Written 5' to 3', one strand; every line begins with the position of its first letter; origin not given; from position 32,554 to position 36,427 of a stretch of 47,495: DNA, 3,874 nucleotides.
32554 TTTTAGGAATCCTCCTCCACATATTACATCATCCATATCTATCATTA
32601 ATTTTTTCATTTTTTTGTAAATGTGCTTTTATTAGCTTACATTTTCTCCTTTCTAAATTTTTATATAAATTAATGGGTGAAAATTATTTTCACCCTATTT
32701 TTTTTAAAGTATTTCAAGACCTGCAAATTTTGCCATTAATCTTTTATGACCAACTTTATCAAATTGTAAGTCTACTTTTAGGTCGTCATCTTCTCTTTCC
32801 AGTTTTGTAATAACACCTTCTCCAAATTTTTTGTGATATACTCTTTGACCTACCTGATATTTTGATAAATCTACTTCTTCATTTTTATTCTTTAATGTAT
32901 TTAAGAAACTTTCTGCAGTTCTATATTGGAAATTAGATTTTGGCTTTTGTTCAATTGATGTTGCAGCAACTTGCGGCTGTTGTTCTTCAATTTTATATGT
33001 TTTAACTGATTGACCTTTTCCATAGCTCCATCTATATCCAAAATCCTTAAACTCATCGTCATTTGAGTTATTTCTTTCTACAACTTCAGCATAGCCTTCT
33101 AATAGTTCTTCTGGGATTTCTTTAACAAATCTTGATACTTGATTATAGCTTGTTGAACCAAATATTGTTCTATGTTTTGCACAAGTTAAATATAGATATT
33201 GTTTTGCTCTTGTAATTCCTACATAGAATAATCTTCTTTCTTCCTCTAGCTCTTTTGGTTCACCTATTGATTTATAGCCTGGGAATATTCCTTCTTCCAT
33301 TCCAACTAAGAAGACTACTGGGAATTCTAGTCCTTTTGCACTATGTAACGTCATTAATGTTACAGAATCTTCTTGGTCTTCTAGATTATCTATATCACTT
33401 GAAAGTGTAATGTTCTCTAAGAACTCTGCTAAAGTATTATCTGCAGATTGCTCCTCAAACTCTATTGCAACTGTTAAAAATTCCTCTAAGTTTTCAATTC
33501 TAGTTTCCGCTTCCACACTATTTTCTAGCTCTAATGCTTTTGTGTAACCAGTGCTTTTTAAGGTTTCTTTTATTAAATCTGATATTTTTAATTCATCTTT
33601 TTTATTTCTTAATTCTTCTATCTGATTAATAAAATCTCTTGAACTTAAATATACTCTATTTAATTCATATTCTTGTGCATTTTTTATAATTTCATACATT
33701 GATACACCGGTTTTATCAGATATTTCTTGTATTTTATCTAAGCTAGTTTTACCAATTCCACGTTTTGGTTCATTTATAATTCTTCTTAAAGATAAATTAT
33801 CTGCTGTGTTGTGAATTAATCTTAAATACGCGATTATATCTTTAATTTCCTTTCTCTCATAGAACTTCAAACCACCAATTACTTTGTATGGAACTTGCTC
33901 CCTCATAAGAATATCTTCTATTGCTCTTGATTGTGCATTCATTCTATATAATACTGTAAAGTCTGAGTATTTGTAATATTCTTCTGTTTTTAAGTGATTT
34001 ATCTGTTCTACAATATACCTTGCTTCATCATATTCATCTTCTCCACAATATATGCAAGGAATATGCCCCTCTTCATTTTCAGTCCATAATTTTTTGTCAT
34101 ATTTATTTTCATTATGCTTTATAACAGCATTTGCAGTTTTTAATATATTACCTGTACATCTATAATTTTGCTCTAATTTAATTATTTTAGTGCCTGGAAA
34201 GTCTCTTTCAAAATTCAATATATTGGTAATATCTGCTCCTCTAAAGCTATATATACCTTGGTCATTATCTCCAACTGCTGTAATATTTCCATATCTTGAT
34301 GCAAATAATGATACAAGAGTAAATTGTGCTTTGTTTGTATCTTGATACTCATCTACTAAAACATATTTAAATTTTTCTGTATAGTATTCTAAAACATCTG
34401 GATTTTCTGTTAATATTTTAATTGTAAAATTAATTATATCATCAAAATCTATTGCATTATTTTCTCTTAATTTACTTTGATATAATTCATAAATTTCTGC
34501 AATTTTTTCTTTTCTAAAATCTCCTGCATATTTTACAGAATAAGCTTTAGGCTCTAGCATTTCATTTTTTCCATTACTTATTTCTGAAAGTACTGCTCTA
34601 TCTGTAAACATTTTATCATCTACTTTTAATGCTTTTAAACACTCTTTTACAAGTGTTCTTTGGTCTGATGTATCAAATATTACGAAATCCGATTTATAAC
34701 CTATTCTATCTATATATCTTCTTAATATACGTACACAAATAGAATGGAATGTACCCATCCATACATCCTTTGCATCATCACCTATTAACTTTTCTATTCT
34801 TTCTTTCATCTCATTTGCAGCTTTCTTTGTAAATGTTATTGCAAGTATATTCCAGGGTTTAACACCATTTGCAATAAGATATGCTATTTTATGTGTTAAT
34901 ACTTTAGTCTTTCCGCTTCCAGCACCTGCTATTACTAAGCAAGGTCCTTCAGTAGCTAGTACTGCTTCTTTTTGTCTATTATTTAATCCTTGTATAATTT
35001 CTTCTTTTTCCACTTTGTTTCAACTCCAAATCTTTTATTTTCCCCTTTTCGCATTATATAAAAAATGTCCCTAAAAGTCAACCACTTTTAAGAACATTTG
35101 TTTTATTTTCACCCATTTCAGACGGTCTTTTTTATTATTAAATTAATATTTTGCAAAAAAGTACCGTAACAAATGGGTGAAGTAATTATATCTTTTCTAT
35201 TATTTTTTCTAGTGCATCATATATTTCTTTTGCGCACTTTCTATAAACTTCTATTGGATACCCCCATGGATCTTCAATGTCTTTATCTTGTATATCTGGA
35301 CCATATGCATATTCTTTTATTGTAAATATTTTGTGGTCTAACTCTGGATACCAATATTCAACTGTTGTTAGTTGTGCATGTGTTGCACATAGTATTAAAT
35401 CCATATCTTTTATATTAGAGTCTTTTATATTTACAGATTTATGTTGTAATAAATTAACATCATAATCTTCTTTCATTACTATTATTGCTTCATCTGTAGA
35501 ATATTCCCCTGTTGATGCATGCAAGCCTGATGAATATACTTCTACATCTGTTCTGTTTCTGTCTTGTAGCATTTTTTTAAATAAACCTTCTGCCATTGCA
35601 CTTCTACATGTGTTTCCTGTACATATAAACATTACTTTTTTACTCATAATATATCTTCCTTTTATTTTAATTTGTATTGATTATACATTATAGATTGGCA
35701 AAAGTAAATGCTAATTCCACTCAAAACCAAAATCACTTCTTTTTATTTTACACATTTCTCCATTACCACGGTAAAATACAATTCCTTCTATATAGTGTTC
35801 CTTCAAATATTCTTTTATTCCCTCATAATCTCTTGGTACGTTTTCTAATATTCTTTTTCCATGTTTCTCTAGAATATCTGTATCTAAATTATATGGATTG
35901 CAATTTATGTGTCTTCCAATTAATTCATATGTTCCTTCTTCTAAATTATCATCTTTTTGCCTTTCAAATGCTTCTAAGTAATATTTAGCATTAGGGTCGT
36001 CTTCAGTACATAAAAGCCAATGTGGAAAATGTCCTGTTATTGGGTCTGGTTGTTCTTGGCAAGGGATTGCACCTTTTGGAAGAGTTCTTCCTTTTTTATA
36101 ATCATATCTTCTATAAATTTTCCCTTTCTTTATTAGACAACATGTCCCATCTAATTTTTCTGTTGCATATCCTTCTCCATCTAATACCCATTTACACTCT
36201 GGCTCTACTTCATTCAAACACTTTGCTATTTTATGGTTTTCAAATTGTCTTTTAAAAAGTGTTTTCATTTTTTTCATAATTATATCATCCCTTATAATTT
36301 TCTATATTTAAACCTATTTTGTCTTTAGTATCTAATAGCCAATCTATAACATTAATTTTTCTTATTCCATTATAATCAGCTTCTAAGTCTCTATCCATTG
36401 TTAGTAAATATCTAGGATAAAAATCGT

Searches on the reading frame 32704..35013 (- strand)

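Call 11: search_protein_families(library=pfam, proteins=[window:32704-35013:-], max_evalue=0.001)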
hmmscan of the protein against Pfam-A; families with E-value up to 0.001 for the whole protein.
window:32704-35013:- (769 aa): 7 families
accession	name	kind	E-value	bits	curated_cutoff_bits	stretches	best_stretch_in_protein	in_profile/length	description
PF00580.27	UvrD-helicase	-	5.9e-96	321.7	23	1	10-273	1-271/271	UvrD/REP helicase N-terminal domain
PF13361.12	UvrD_C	-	2.6e-85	287.4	25.6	1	278-613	1-349/350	UvrD-like helicase C-terminal domain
PF13245.12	AAA_19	-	8.5e-23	81.4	25.1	1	14-258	1-134/134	AAA domain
PF21196.3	PcrA_UvrD_tudor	-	2.6e-12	46.8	23.9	1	721-765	1-45/48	PcrA/UvrD tudor domain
PF13538.12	UvrD_C_2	-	2.1e-11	43.9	27.4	1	551-610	2-52/52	UvrD-like helicase C-terminal domain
PF01443.25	Viral_helicase1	-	4.2e-08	33.7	21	0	507-609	145-226/228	Viral superfamily 1 RNA helicase core domain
PF13604.12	AAA_30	-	3.4e-07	30.6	27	1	10-73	2-66/191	AAA domain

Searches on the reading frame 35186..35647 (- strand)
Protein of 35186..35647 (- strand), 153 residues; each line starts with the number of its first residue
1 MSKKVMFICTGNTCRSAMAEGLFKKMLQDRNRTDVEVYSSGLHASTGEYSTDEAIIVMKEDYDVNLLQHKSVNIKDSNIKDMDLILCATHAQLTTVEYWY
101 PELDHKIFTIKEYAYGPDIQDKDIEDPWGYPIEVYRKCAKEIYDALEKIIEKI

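Call 11: search_protein_families(library=pfam, proteins=[window:35186-35647:-], max_evalue=0.001)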
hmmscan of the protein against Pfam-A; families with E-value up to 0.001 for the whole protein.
window:35186-35647:- (153 aa): 1 family
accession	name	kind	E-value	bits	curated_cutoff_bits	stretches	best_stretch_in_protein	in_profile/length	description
PF01451.26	LMWPc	-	3.1e-28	99.2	23.2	1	5-148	1-142/144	Low molecular weight phosphotyrosine protein phosphatase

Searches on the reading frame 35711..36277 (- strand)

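Call 11: search_protein_families(library=pfam, proteins=[window:35711-36277:-], max_evalue=0.001)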
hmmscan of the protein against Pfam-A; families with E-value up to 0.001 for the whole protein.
window:35711-36277:- (188 aa): 1 family
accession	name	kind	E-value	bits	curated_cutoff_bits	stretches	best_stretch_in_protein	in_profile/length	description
PF17720.7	RLIG1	-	9.5e-14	51.4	25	1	110-187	187-273/324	RNA ligase 1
